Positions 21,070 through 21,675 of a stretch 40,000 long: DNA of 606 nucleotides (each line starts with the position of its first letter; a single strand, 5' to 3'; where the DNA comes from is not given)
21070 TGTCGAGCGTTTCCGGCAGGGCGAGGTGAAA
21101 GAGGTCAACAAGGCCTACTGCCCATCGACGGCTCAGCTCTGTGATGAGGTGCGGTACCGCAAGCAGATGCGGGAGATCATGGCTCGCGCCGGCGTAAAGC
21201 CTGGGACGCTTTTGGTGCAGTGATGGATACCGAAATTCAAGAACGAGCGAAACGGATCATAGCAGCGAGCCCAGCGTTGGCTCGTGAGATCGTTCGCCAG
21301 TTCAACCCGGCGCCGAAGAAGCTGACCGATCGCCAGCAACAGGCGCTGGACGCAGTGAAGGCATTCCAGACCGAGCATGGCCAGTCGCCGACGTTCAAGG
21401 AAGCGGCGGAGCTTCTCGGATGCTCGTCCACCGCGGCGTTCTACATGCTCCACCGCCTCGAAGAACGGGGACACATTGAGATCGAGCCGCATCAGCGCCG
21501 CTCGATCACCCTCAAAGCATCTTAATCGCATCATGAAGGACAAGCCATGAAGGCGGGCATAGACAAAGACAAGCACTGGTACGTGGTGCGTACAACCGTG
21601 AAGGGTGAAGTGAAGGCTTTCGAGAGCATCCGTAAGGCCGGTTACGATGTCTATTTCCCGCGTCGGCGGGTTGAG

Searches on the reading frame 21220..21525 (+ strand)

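Call 13: search_protein_families(library=pfam, proteins=[window:21220-21525:+], max_evalue=0.01)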
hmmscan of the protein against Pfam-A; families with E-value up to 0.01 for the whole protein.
window:21220-21525:+ (101 aa): 8 families
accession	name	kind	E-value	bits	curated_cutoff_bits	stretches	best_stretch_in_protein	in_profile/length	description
PF01726.22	LexA_DNA_bind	-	1.2e-11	44.7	23.7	1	33-94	2-64/65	LexA DNA binding domain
PF12802.13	MarR_2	-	5.2e-06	27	27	1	35-94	3-60/61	MarR family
PF09339.16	HTH_IclR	-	8.8e-05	22.6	22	1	43-87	6-49/52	IclR helix-turn-helix domain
PF21984.2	DnaD_N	-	0.00047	20.7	27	1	35-94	14-73/101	DnaD N-terminal domain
PF01047.28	MarR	-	0.0018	18.6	24.6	1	57-91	18-52/59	MarR family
PF08281.18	Sigma70_r4_2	-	0.0038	17.3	25.7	0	58-79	28-49/54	Sigma-70, region 4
PF02001.22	DUF134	-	0.0059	17.6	27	1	8-77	7-71/98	Protein of unknown function DUF134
PF13338.12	AbiEi_4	-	0.0094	16.5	25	0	58-87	15-39/49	Transcriptional regulator, AbiEi antitoxin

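Call 14: search_protein_families(library=phrogs, proteins=[window:21220-21525:+], max_evalue=0.001)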
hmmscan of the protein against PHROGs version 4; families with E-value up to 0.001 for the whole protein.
window:21220-21525:+ (101 aa): 3 families
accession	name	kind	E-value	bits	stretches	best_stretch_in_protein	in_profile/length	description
phrog_3502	-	unknown function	2.4e-15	57.8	1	33-99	47-114/131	-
phrog_362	-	transcription regulation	1.9e-14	54.8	1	34-99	3-69/106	transcriptional repressor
phrog_24920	-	unknown function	6.5e-13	49.8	1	33-101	2-71/125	-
